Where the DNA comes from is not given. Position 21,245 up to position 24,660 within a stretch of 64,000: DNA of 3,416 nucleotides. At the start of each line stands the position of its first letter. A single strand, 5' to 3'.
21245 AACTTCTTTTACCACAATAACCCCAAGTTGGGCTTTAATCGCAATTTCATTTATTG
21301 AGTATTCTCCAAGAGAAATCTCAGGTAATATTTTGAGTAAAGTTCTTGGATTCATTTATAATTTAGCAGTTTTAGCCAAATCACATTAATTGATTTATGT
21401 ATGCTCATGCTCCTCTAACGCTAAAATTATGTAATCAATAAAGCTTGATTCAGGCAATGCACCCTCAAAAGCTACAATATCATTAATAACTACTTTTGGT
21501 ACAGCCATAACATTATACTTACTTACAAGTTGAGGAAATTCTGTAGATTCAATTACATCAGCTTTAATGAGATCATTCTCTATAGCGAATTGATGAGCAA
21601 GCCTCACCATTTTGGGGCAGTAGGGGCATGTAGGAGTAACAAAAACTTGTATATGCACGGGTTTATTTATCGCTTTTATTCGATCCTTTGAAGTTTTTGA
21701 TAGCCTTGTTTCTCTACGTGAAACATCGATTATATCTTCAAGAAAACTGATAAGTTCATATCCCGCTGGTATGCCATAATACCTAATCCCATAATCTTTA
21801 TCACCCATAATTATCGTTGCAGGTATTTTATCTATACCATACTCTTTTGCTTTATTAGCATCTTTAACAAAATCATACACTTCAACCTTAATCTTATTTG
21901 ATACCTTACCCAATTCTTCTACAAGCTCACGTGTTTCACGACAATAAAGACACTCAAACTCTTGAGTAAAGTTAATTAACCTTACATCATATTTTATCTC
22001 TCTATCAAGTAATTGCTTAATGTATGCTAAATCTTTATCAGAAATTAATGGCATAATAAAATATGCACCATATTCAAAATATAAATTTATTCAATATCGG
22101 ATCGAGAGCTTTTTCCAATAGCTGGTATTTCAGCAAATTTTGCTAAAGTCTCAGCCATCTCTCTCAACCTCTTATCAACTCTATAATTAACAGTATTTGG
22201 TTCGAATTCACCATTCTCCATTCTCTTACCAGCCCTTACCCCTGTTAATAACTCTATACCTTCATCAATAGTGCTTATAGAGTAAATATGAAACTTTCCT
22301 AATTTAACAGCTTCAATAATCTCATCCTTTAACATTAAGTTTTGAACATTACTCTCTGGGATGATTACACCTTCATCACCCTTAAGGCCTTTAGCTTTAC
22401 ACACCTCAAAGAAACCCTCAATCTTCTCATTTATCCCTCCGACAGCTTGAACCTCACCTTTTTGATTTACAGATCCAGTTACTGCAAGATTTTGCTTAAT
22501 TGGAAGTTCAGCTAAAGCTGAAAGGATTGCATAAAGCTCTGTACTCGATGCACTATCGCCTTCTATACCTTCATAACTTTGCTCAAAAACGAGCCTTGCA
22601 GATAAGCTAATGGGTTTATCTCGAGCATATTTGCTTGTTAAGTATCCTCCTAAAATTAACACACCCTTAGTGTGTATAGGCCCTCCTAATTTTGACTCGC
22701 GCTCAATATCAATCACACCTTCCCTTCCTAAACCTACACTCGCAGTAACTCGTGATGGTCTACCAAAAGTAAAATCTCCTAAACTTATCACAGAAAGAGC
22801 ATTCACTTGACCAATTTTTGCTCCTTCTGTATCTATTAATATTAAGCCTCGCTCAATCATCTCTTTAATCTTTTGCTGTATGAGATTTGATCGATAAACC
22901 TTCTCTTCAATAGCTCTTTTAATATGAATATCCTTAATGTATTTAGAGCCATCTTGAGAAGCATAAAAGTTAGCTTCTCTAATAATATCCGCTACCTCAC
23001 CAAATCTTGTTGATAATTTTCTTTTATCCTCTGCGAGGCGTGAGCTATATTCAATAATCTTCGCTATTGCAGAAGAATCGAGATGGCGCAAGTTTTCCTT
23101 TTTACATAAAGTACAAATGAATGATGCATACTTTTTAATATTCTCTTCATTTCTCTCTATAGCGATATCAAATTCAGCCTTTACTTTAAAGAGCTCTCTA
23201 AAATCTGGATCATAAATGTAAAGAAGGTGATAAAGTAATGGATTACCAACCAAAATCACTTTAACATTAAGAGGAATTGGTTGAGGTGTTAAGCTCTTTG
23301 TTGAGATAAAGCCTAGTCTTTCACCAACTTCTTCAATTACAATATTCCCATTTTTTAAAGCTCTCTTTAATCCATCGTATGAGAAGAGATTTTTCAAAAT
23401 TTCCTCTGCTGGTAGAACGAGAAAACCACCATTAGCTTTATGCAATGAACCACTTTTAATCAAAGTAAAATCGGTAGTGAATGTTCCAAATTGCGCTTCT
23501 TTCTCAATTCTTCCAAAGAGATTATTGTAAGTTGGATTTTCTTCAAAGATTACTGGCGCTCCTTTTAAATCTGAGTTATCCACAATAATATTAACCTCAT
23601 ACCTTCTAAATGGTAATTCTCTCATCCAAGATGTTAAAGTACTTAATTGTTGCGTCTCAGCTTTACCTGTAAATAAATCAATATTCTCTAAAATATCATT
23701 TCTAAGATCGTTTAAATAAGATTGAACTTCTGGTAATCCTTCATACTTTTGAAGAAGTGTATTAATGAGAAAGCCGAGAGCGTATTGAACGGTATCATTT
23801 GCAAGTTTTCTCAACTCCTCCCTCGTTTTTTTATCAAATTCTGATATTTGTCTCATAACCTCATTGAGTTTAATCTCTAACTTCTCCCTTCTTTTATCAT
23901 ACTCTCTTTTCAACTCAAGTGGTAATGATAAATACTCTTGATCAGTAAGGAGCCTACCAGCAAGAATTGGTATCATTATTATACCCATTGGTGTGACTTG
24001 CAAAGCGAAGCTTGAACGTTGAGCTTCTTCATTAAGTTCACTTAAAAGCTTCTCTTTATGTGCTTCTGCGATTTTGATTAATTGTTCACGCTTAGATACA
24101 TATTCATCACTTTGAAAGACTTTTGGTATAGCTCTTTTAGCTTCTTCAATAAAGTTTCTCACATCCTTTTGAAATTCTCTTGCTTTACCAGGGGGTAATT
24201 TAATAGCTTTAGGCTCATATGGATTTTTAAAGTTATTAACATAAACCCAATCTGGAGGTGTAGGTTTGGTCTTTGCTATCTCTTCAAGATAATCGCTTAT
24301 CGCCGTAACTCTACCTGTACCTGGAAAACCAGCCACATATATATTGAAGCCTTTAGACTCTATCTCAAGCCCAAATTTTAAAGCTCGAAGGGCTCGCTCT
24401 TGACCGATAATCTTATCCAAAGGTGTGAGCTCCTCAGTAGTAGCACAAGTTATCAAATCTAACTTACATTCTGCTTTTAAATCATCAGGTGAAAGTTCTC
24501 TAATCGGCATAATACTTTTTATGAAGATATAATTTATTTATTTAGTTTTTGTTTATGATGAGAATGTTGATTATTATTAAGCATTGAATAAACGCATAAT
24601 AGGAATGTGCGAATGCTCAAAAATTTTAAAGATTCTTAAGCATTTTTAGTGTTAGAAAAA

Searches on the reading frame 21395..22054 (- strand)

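Call 3: search_protein_families(library=pfam, proteins=[window:21395-22054:-], max_evalue=1)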
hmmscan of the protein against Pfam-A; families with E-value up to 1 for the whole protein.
window:21395-22054:- (219 aa): 12 families
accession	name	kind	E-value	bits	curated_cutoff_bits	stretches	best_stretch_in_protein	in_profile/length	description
PF13192.12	Thioredoxin_3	-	2.3e-28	98.5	24.8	2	134-210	2-75/76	Thioredoxin domain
PF23357.1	DUF7088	-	6.4e-10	39.6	27.8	2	37-81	39-87/105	Domain of unknown function (DUF7088)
PF00085.26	Thioredoxin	-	6e-09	36.3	23.5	2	23-106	19-102/103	Thioredoxin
PF00462.30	Glutaredoxin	-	7.9e-09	36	22.9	1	136-192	2-57/60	Glutaredoxin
PF14595.12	Thioredoxin_9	-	6.7e-07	29.7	25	1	114-192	24-105/129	Thioredoxin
PF13098.12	Thioredoxin_2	-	1.3e-06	29.2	27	2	132-208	6-103/104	Thioredoxin-like domain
PF05768.20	Glrx-like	-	0.0002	22.1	26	1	135-193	2-58/77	Glutaredoxin-like domain (DUF836)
PF13728.12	TraF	-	0.00031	21.1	23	1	121-190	119-198/224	F plasmid transfer operon protein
PF13462.12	Thioredoxin_4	-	0.0066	17.1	23.2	1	132-169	14-49/165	Thioredoxin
PF04134.17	DCC1-like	-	0.04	15.6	27.8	0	34-103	6-74/113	DCC1-like thiol-disulfide oxidoreductase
PF13905.12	Thioredoxin_8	-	0.048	14.4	27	0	173-190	70-87/94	Thioredoxin-like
PF07689.18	KaiB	-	0.11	12.6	27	0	164-187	31-54/82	KaiB domain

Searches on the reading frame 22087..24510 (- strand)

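Call 3: search_protein_families(library=pfam, proteins=[window:22087-24510:-], max_evalue=1)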
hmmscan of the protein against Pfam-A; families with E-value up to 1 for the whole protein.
window:22087-24510:- (807 aa): 6 families
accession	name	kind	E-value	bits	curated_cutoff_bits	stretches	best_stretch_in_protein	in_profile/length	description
PF13654.12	AAA_32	-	5.4e-56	188.7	21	1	316-448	1-133/133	LonB-like, AAA domain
PF20436.4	LonB_AAA-LID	-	2.7e-26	91.8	22.4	1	476-540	1-65/65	Archaeal LonB, AAA+ ATPase LID domain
PF20437.3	LonC_helical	-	2.9e-17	62.8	24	1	87-120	1-34/34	Lon-like LonC helical domain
PF05362.19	Lon_C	-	3.7e-09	36.9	21.1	1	650-753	108-200/205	Lon protease (S16) C-terminal proteolytic domain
PF23729.2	Spectrin_Dys-1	-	0.18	12.3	27.6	0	262-314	7-59/90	Dystrophin-1-like, spectrin repeat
PF16491.10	Peptidase_M48_N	-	0.21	11.8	27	1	215-305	15-99/179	CAAX prenyl protease N-terminal, five membrane helices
